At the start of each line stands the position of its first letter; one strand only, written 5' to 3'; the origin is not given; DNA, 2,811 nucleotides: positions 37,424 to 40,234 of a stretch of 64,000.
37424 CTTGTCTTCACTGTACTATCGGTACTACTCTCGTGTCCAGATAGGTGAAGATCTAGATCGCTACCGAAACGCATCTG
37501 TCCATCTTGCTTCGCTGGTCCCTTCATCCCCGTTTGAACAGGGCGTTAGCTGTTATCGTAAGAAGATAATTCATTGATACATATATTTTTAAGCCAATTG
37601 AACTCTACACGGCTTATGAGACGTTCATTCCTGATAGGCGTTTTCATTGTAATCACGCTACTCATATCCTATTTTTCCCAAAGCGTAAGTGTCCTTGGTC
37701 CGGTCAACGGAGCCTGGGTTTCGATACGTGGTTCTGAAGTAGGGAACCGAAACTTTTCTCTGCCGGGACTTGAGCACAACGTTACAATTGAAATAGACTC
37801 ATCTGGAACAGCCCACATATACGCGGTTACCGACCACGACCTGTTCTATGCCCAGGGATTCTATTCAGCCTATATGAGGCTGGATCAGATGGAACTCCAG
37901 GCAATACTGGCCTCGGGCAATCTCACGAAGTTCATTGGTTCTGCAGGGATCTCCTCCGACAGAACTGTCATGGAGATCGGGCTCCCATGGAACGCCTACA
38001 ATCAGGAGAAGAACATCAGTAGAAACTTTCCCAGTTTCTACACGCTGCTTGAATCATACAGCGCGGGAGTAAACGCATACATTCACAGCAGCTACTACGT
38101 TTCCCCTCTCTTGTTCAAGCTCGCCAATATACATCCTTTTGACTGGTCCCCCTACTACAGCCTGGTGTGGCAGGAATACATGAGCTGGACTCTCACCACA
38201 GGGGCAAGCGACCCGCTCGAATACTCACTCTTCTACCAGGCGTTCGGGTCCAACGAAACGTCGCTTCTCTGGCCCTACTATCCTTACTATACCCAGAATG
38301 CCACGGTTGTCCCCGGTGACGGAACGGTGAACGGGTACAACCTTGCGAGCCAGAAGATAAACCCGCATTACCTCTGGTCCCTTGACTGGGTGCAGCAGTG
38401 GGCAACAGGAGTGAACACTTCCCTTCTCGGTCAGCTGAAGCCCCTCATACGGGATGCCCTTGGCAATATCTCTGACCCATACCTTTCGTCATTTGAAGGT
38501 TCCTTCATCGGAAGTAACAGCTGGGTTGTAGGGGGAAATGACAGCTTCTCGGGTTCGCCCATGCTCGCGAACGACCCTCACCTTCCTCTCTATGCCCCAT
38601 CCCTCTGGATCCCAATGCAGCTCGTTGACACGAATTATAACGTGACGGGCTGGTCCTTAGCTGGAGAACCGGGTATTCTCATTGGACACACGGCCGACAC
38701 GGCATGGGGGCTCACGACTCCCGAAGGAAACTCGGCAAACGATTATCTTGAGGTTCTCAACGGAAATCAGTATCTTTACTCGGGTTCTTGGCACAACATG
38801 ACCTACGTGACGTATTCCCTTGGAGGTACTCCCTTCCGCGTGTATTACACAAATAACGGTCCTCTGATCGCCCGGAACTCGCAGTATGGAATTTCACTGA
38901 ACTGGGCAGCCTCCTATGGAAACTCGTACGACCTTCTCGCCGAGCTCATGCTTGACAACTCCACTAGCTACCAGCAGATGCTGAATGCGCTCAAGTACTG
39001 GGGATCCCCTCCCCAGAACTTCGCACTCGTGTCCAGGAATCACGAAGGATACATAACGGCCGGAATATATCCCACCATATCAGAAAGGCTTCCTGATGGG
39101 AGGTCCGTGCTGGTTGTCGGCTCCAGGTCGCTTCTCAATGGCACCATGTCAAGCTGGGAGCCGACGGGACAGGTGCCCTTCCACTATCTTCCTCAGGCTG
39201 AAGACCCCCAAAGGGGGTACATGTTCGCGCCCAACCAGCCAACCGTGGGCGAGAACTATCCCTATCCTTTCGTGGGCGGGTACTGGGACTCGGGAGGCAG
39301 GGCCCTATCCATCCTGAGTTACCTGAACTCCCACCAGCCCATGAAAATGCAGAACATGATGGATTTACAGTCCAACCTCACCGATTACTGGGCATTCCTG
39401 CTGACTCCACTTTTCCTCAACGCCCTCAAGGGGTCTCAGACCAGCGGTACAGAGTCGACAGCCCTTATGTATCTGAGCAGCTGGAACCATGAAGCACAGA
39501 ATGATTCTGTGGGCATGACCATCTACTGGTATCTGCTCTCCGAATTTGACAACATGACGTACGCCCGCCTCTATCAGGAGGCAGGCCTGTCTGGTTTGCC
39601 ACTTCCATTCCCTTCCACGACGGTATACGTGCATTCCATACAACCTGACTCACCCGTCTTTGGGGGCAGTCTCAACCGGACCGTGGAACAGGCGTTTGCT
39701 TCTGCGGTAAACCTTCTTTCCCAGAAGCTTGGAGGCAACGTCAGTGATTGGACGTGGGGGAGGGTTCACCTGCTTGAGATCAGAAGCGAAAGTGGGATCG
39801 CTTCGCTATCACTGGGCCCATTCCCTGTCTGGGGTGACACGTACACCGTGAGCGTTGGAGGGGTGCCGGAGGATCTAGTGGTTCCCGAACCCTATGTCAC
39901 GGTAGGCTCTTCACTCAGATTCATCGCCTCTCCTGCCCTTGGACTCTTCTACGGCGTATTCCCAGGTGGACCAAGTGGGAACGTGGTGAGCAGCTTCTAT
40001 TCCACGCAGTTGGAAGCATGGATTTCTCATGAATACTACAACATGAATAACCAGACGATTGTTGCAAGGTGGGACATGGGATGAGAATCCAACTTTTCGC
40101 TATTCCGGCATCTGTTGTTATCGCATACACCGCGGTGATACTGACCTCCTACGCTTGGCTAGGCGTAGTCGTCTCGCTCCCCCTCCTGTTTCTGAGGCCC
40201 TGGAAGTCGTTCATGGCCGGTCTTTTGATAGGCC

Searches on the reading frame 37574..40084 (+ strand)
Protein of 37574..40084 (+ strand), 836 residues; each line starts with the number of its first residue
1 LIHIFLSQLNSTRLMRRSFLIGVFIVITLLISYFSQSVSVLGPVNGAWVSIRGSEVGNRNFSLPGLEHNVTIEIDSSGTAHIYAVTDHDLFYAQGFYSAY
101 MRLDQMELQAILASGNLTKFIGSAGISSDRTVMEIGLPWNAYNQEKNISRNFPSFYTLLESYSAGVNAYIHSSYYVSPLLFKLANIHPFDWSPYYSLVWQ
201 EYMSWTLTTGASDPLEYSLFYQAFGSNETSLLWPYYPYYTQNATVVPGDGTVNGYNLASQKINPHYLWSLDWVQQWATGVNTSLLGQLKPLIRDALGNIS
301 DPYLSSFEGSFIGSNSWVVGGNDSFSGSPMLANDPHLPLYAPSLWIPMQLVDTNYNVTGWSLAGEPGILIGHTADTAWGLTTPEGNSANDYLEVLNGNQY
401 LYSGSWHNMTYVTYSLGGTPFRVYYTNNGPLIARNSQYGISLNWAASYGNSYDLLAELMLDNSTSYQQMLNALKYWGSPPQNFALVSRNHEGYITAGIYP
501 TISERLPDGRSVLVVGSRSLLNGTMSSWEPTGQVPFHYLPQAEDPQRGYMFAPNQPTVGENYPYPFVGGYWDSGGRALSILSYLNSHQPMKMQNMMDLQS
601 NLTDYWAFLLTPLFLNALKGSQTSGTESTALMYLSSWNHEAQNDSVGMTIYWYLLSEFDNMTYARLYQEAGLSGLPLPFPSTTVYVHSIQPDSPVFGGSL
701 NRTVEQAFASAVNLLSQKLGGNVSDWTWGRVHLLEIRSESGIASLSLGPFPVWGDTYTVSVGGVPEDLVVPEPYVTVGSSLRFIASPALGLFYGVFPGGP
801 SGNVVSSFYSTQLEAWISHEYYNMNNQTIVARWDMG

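Call 41: search_protein_families(library=pfam, proteins=[window:37574-40084:+], max_evalue=0.001)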
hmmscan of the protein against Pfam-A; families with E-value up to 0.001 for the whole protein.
window:37574-40084:+ (836 aa): 1 family
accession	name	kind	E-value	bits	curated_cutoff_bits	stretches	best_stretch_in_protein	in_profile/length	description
PF01804.23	Penicil_amidase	-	5e-144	482.3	21.3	1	69-825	1-667/675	Penicillin amidase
